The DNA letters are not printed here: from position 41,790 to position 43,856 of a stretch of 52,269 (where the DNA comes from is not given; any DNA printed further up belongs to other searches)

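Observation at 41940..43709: Unassigned Tat-exported two-domain protein translationally coupled to GH127: candidate new carbohydrate-active family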

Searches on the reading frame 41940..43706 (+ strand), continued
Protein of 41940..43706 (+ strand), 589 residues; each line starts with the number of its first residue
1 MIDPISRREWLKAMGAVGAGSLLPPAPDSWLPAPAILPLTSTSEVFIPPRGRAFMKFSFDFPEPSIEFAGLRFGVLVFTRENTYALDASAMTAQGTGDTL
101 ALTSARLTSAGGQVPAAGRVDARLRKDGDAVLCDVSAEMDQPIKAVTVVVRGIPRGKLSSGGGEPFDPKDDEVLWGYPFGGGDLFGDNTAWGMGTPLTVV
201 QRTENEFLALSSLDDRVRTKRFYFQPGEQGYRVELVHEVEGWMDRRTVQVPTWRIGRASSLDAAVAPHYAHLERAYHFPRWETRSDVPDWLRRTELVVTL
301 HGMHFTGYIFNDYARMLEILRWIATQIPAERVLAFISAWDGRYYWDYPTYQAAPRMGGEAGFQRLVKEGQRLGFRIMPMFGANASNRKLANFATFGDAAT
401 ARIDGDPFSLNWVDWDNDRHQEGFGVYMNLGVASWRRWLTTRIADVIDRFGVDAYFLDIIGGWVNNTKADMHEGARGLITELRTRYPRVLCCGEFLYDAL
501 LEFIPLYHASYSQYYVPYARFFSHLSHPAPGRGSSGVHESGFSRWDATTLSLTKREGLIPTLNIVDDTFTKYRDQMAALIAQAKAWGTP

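Call 34: search_protein_families(library=pfam, proteins=[P0121, P0132, P0144, P0165, P0190, P0208, P0232, P0258, P0264, P0265], max_evalue=0.01)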
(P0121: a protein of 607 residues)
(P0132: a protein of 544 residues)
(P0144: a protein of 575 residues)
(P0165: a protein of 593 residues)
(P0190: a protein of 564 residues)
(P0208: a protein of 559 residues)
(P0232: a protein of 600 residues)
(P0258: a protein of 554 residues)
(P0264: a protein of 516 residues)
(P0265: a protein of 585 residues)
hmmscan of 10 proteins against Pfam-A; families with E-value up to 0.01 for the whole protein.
P0121 (607 aa): 1 family
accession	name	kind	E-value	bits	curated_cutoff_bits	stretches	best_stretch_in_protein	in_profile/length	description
PF13199.12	Glyco_hydro_66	-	0.00014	21.1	23.7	1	437-479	225-269/546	Glycosyl hydrolase family 66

P0132 (544 aa): 1 family
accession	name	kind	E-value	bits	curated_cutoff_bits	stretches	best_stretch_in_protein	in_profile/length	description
PF19773.5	DUF6259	-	0.0028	17.3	28.7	1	233-410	38-201/300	Domain of unknown function (DUF6259)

P0144 (575 aa): 3 families
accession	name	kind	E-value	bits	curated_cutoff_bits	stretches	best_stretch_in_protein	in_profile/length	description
PF19773.5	DUF6259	-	5.4e-08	32.7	28.7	1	264-445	38-203/300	Domain of unknown function (DUF6259)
PF02638.21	GHL10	-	1.6e-06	27.9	27.9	1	344-448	72-167/311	Glycosyl hydrolase-like 10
PF13199.12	Glyco_hydro_66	-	0.0043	16.2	23.7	0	346-452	166-267/546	Glycosyl hydrolase family 66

P0165 (593 aa): 0 families

P0190 (564 aa): 3 families
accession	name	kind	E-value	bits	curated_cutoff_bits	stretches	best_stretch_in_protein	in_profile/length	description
PF19773.5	DUF6259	-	0.00046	19.9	28.7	1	294-435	75-211/300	Domain of unknown function (DUF6259)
PF14871.12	GHL6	-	0.00091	19.9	35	0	308-424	29-131/132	Hypothetical glycosyl hydrolase 6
PF02638.21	GHL10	-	0.0031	17.1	27.9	1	323-438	68-175/311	Glycosyl hydrolase-like 10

P0208 (559 aa): 3 families
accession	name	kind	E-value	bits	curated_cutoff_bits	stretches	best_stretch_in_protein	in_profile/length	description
PF19773.5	DUF6259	-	6.4e-14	52.2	28.7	1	204-453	14-259/300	Domain of unknown function (DUF6259)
PF18952.6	DUF5696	-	0.0036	16.3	25.6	1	295-409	302-410/612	Family of unknown function (DUF5696)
PF02638.21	GHL10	-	0.0098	15.5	27.9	0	305-415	68-168/311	Glycosyl hydrolase-like 10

P0232 (600 aa): 1 family
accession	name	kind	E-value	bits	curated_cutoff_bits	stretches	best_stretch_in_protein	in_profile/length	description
PF19773.5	DUF6259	-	3.7e-12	46.4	28.7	1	208-423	16-222/300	Domain of unknown function (DUF6259)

P0258 (554 aa): 1 family
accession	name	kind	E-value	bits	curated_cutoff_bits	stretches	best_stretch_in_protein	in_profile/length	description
PF19773.5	DUF6259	-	2.9e-07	30.3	28.7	1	210-423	18-223/300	Domain of unknown function (DUF6259)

P0264 (516 aa): 1 family
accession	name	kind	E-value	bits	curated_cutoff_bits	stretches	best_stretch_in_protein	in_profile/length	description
PF19773.5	DUF6259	-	4.7e-11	42.8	28.7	1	214-420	23-221/300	Domain of unknown function (DUF6259)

P0265 (585 aa): 2 families
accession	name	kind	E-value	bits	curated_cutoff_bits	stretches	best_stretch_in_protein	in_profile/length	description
PF19773.5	DUF6259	-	1.5e-13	51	28.7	1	254-486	25-255/300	Domain of unknown function (DUF6259)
PF13199.12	Glyco_hydro_66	-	0.0037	16.4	23.7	1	396-445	211-258/546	Glycosyl hydrolase family 66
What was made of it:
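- On Pfam DUF6259 (PF19773): Distant homologues P0208 (52.2 bits), P0265 (51), P0232 (46.4), P0264 (42.8), P0144 (32.7) and P0258 (30.3) do pass (call 34).
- Closest known: Pfam DUF6259. Same: Distant full-length homologues of the target pass the DUF6259 gathering score (up to 52 bits; call 34).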

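Call 35: predict_structure(alignment_id=A2)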
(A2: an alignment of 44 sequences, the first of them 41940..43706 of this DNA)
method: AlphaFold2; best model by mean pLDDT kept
length: 589 residues; sequences in the alignment: 44
mean_pLDDT: 89.8   pTM: 0.88
mean pLDDT of the five models: 89.8, 88.3, 87.4, 87.2, 86.9
residues with pLDDT >= 90: 449; 70-90: 80; 50-70: 34; < 50: 26
segments of 3 or more residues with pLDDT < 50: 1-5, 13-30
pLDDT, mean of each block of 10 residues (from residue 1): 48 42 38 81 88 87 95 97 97 92 97 97 97 98 98 97 94 88 56 94 98 96 95 97 95 98 97 93 96 96 94 99 98 97 92 98 99 98 94 96 86 84 90 98 98 97 92 97 98 95 94 93 87 77 61 76 94 93 81
secondary structure, 60 per line:
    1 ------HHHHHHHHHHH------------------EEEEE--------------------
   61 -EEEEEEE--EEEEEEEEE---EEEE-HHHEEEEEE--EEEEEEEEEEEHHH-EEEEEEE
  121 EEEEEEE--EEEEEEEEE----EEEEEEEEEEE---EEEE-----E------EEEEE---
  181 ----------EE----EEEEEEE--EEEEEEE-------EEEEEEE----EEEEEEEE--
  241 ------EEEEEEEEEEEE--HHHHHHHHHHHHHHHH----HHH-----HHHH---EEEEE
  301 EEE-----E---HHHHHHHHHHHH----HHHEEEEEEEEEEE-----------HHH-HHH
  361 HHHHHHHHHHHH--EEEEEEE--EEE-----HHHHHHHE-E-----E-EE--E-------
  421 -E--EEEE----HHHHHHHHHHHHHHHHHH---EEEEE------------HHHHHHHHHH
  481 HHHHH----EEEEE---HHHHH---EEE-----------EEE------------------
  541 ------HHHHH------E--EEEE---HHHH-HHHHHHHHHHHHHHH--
elements in order: H7-17 E36-40 E62-68 E71-79 E83-86 E91-96 E99-109 E114-127 E130-138 E143-153 E157-160 E173-177 E197-203 E206-212 E220-226 E231-238 E247-258 H261-276 H289-292 E296-303 H313-324 E332-342 H358-372 E375-381 E384-386 H392-398 E425-428 H433-450 E454-458 H471-485 E490-494 H498-502 E506-508 E520-522 H547-551 E561-564 H568-571 H573-587
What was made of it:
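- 42720..43706 (+): (β/α)8-barrel catalytic domain (aa 261-589), with no C-terminal β-domain. Call 35.
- On GH36 / GH27 / GH31 (clan GH-D): AF2 model (call 35).
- On GH129: The model ends after α8 (call 35).
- Checked: DSSP on the model gives only strands over 36-258 and alternating β/α over 261-587 (call 35).
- AF2 model: pLDDT 89.8, pTM 0.88, β-sandwich 36-258 plus barrel 261-587 (call 35).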

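Call 38: fold_search(model_id=the predicted structure, library=pdb)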
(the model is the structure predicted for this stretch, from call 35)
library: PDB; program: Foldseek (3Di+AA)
matches with E <= 10: 1627; with E <= 0.001: 702
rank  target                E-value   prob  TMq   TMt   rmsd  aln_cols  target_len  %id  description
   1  5opq_A                1.1e-20  1.00  0.60  0.54   7.1       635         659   10  A 3,6-anhydro-D-galactosidase produced by Zobellia galactanivorans. This is an exo-lytic enzyme that hydrolyzes termin (released 2017-11-29)
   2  6jhp_A                2.0e-20  1.00  0.52  0.44  11.1       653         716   13  Crystal structure of the glycoside hydrolase family 36 alpha-galactosidase from Paecilomyces thermophila (released 2020-05-20)
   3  8k7v_A                2.4e-20  1.00  0.50  0.41  11.3       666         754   12  the alpha-galactosidase 5 with inhibitor ABP2 (released 2024-07-31)
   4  8k7v_B                2.5e-20  1.00  0.50  0.41  10.4       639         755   12  the alpha-galactosidase 5 with inhibitor ABP2 (released 2024-07-31)
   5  2yfn                  4.6e-20  1.00  0.48  0.40  10.2       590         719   10  galactosidase domain of alpha-galactosidase-sucrose kinase, AgaSK (released 2011-09-28)
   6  8k1a_A                4.6e-20  1.00  0.49  0.41  11.4       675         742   12  the wild-typed alpha-galactosidase 5 (released 2024-07-17)
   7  5opq_D                8.4e-20  1.00  0.59  0.53   6.7       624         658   10  A 3,6-anhydro-D-galactosidase produced by Zobellia galactanivorans. This is an exo-lytic enzyme that hydrolyzes termin (released 2017-11-29)
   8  8k1a_C                1.5e-19  1.00  0.47  0.39   9.9       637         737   11  the wild-typed alpha-galactosidase 5 (released 2024-07-17)
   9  3mi6_A                2.8e-19  1.00  0.48  0.40   9.8       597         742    9  Crystal structure of the alpha-galactosidase from Lactobacillus brevis, Northeast Structural Genomics Consortium Targe (released 2010-04-28)
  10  8rzk_A                4.2e-19  1.00  0.61  0.55   6.5       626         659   10  The Michaelis complex of ZgGH129 D486N from Zobellia galactanivorans with neo-b/k-oligo-carrageenan tetrasaccharide (b (released 2024-07-31)
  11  4fnr_A                4.5e-19  1.00  0.49  0.41  10.9       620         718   11  Crystal structure of GH36 alpha-galactosidase AgaA from Geobacillus stearothermophilus (released 2012-10-03)
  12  3mi6_B                4.8e-19  1.00  0.49  0.40  10.0       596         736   10  Crystal structure of the alpha-galactosidase from Lactobacillus brevis, Northeast Structural Genomics Consortium Targe (released 2010-04-28)
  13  2xn0_A                5.4e-19  1.00  0.51  0.43  11.2       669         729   10  Structure of alpha-galactosidase from Lactobacillus acidophilus NCFM, PtCl4 derivative (released 2011-08-10)
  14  6phu                  6.4e-19  1.00  0.47  0.40  10.9       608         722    9  SpAga wild type apo structure (released 2019-10-02)
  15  6phw_A                6.8e-19  1.00  0.47  0.40  10.8       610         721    9  SpAga D472N structure in complex with melibiose (released 2019-10-02)
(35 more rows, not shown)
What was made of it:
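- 42045..42713 (+): N-terminal all-β sandwich domain (aa 36-258), including invariant P178 in the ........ loop. Foldseek alignments of about 600 columns to GH36, GH129 and GH31 include their N-domains (call 38).
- On GH36 / GH27 / GH31 (clan GH-D): Foldseek probability 1.00, E=2e-20 to 1e-16, TMq 0.47-0.53 (call 38).
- Closest known: GH36 / GH27 α-galactosidases and β-L-arabinopyranosidases. Same: The β-sandwich plus barrel architecture is shared (Foldseek E~2e-20; call 38).
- Foldseek top hits (call 38): DagB GH129-like 5opq (E=1e-20, TMq 0.60); GH36 α-galactosidases (E~2e-20); NagBb GH129 (TMq 0.61); GH31 sulfoquinovosidases; GH101. The nearest folds are GH36 α-galactosidases, GH31 and GH129 (call 38).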

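Call 39: list_cluster_members(proteins=[P0121, P0122, P0132, P0144, P0165, P0208, P0232, P0258, P0264, P0265])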
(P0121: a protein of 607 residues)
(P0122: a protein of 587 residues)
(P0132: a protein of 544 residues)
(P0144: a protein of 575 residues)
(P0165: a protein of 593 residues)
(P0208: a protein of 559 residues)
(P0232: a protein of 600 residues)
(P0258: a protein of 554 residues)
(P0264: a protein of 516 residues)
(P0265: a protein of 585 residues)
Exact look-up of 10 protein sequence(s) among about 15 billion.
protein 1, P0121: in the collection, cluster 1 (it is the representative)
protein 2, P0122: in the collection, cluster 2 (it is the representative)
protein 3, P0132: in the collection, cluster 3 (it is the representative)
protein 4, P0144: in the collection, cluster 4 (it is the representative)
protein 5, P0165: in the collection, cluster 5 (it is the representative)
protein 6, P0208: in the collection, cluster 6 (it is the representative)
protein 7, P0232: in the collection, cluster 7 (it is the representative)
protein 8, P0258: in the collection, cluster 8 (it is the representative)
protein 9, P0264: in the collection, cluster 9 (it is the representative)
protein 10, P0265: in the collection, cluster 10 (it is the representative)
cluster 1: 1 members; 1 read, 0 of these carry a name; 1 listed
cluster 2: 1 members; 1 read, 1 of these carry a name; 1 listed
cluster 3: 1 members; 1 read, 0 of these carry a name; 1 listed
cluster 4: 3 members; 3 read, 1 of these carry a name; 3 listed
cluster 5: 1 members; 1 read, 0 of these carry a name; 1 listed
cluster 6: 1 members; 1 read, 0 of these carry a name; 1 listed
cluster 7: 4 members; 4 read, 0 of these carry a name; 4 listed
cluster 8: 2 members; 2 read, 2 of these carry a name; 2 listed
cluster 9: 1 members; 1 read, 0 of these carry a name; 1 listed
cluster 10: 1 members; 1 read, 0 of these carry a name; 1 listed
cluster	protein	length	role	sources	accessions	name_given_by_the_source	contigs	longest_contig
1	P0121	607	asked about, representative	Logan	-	-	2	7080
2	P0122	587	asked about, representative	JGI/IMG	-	hypothetical protein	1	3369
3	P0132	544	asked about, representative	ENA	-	-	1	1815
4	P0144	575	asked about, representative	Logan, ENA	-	-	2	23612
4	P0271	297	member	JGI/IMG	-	hypothetical protein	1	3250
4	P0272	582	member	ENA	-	-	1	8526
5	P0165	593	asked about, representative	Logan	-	-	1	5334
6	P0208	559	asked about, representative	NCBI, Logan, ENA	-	-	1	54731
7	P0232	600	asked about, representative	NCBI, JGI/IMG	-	-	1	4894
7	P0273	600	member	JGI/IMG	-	-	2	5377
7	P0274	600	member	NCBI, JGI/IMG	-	-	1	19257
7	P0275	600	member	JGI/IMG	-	-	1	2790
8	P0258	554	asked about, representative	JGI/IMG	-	hypothetical protein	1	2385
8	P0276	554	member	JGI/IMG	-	hypothetical protein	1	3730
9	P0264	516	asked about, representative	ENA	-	-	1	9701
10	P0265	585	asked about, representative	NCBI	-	-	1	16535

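Call 41: find_encoding_contigs(protein=P0208, flank=10000, max_places=3)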
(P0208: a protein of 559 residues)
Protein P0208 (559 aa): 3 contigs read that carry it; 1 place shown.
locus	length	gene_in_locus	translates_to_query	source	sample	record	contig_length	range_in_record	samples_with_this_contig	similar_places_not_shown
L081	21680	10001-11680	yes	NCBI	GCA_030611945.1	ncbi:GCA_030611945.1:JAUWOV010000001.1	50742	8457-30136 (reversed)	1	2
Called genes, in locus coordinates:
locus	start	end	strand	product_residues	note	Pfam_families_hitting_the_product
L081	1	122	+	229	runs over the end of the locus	PF00392:GntR, PF07729:FCD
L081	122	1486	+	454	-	PF00171:Aldedh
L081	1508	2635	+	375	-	PF08442:ATP-grasp_2, PF13549:ATP-grasp_5 (weak), PF24948:Citrate_synth_N, PF00549:Ligase_CoA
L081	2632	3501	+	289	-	PF02629:CoA_binding, PF13607:Succ_CoA_lig, PF00549:Ligase_CoA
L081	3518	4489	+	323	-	PF00676:E1_dh, PF02775:TPP_enzyme_C (faint), PF00456:Transketolase_N, PF13292:DXP_synthase_N (faint)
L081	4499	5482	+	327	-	PF02779:Transket_pyr, PF02780:Transketolase_C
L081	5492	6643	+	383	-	PF00364:Biotin_lipoyl, PF25997:BSH_YhbJ (faint), PF02817:E3_binding, PF00198:2-oxoacid_dh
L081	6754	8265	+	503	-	-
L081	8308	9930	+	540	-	PF19773:DUF6259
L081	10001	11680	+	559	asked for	PF19773:DUF6259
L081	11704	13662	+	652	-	PF12228:DUF3604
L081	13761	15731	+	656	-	PF12228:DUF3604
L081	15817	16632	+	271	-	PF00106:adh_short, PF08659:KR, PF23441:SDR, PF13561:adh_short_C2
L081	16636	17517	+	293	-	PF08450:SGL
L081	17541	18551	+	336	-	PF20583:DUF6786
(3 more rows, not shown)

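Call 42: find_encoding_contigs(protein=P0265, flank=10000, max_places=3)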
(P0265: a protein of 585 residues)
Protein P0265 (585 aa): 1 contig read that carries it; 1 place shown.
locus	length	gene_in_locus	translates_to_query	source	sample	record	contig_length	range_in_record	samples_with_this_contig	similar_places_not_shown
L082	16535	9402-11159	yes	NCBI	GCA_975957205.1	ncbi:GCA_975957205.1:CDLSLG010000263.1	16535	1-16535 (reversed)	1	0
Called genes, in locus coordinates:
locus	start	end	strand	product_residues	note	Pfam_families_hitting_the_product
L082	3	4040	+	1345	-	?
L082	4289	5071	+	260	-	-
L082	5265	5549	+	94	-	-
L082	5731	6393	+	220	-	PF04199:Cyclase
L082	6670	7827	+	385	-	PF01408:GFO_IDH_MocA, PF02894:GFO_IDH_MocA_C, PF22725:GFO_IDH_MocA_C3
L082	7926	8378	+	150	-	PF01261:AP_endonuc_2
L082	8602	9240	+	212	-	PF01081:Aldolase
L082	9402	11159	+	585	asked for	PF19773:DUF6259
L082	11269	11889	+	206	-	PF00440:TetR_N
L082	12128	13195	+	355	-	PF13353:Fer4_12 (weak), PF04055:Radical_SAM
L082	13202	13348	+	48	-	-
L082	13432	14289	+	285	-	PF00106:adh_short (faint), PF01073:3Beta_HSD (weak), PF01370:Epimerase, PF05368:NmrA, PF13460:NAD_binding_10, PF16363:GDP_Man_Dehyd (faint)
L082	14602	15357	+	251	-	PF06439:3keto-disac_hyd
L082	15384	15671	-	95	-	PF13601:HTH_34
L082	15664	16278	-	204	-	-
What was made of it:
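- DUF6259-proper members sit with sugar-acid or oxidoreductase genes (calls 41, 42).
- Tried and rejected: DUF6259-proper loci have other contexts (calls 41, 42).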

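Call 43: find_encoding_contigs(protein=P0127, flank=8000, max_places=4)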
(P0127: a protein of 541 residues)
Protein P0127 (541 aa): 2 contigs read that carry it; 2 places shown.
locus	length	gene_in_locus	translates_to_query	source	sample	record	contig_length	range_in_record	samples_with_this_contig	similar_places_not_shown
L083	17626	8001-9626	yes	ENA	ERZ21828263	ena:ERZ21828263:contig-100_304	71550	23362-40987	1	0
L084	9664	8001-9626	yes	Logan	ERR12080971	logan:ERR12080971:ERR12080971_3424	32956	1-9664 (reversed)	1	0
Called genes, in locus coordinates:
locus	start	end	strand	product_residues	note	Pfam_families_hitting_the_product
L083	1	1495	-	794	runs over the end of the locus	PF02743:dCache_1, PF00672:HAMP, PF01590:GAF, PF13185:GAF_2, PF13492:GAF_3, PF07730:HisKA_3, PF02518:HATPase_c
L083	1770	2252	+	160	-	PF12802:MarR_2 (weak), PF13404:HTH_AsnC-type, PF13412:HTH_24, PF01047:MarR (weak), PF09339:HTH_IclR (faint), PF01037:AsnC_trans_reg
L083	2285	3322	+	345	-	PF03447:NAD_binding_3 (weak), PF00742:Homoserine_dh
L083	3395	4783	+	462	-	PF01212:Beta_elim_lyase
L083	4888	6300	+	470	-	PF00171:Aldedh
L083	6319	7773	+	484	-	PF01053:Cys_Met_Meta_PP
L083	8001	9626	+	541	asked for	-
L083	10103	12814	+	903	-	PF24885:TPR_NPHP3, PF13424:TPR_12, PF17874:TPR_MalT, PF13374:TPR_10, PF13424:TPR_12, PF24885:TPR_NPHP3, PF13374:TPR_10, PF13424:TPR_12, +31 more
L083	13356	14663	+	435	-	-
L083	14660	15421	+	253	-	PF13489:Methyltransf_23, PF05175:MTS (weak), PF13847:Methyltransf_31, PF08241:Methyltransf_11, PF08242:Methyltransf_12, PF13649:Methyltransf_25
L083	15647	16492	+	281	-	PF05448:AXE1 (faint), PF06500:FrsA-like (weak), PF01738:DLH (faint), PF02129:Peptidase_S15, PF12146:Hydrolase_4, PF00561:Abhydrolase_1, PF12697:Abhydrolase_6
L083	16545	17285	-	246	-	PF00582:Usp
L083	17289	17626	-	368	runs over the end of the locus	PF02690:Na_Pi_cotrans (weak)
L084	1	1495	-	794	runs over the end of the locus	PF02743:dCache_1, PF00672:HAMP, PF01590:GAF, PF13185:GAF_2, PF13492:GAF_3, PF07730:HisKA_3, PF02518:HATPase_c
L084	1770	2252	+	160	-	PF12802:MarR_2 (weak), PF13404:HTH_AsnC-type, PF13412:HTH_24, PF01047:MarR (weak), PF09339:HTH_IclR (faint), PF01037:AsnC_trans_reg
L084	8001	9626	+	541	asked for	-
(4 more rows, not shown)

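Call 44: find_encoding_contigs(protein=P0134, flank=8000, max_places=4)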
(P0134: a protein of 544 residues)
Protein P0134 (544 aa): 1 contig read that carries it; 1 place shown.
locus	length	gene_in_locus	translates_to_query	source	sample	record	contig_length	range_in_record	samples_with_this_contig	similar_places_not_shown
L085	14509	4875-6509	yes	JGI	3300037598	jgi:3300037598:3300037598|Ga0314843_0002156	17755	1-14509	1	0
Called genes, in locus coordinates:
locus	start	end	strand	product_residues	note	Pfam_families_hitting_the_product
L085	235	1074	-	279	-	PF00528:BPD_transp_1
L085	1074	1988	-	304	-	PF00528:BPD_transp_1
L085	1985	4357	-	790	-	PF22422:MGH1-like_GH, PF01204:Trehalase (weak)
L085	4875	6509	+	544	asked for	-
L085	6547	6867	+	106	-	-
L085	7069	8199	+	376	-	PF00288:GHMP_kinases_N, PF08544:GHMP_kinases_C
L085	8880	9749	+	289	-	PF01087:GalP_UDP_transf, PF16285:DUF4931_N (weak), PF02744:GalP_UDP_tr_C, PF11969:DcpS_C (weak)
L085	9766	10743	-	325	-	PF00106:adh_short (faint), PF01073:3Beta_HSD, PF01370:Epimerase, PF02719:Polysacc_synt_2, PF04321:RmlD_sub_bind, PF05368:NmrA (faint), PF16363:GDP_Man_Dehyd, PF13460:NAD_binding_10 (weak), +1 more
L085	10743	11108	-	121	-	-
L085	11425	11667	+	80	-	-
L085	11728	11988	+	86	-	-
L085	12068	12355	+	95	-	PF13610:DDE_Tnp_IS240 (weak)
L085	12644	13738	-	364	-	PF00005:ABC_tran, PF17912:OB_MalK, PF08402:TOBE_2, PF03459:TOBE (weak)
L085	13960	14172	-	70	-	-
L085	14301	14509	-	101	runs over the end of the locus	PF13358:DDE_3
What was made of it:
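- A 37%-identical relative sits near GalK, GalT and an epimerase (call 44).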
